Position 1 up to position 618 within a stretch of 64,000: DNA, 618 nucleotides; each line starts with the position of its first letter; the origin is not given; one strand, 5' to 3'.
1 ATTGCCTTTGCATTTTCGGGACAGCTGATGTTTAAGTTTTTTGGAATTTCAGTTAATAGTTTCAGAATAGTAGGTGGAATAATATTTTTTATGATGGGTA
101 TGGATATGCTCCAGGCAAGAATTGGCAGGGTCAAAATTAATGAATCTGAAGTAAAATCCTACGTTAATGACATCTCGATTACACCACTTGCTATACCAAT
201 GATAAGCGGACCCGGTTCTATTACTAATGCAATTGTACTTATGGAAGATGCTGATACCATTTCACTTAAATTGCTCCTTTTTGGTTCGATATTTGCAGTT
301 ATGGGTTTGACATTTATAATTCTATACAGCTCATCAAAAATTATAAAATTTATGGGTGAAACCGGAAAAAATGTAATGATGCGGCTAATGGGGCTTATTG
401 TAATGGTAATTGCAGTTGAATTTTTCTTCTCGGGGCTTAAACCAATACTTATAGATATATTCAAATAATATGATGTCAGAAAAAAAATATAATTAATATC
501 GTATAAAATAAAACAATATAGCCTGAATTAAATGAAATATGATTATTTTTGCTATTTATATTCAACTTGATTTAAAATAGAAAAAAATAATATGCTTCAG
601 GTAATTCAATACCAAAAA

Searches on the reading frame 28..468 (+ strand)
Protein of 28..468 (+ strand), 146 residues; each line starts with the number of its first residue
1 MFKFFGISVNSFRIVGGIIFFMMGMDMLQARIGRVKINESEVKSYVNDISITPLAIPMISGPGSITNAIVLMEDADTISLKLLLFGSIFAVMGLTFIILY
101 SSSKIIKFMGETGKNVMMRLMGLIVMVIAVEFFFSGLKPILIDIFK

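Call 89: search_protein_families(library=padloc, alignment_id=A7, max_evalue=0.00001)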
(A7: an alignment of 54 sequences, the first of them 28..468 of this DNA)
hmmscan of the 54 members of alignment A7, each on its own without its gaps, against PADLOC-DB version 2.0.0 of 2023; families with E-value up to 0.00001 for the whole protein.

A. member 1, window:28-468:+ (146 aa): 0 families

B. families by the number of members that match (of 54 scanned): 60 families (the first 25 are shown)
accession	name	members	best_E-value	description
PDLC04134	mad2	2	2.8e-23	mads_2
PDLC04135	mad3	1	2.1e-55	mads_3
PDLC02503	BrxHI|BrxHII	1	4.9e-29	BrxHI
PDLC03928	PsyrT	1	1.6e-25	-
PDLC02864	DpdF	1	9.5e-23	DpdF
PDLC02861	DpdF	1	5.8e-20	DpdF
PDLC04140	mad8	1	3.7e-19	mads_8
PDLC03960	SngC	1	2.2e-18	-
PDLC02980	AriA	1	1.8e-17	-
PDLC02870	DpdF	1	2.8e-17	DpdF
PDLC01990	CARF_m8--CARF_Beta-galactosidase_LolE_TM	1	9.3e-16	-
PDLC02501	BrxHI|BrxHII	1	2.8e-15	BrxHI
PDLC02707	PbeA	1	4.2e-15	PbeA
PDLC02623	DrmD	1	1e-12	DrmD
PDLC01770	Cas3g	1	2.3e-11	-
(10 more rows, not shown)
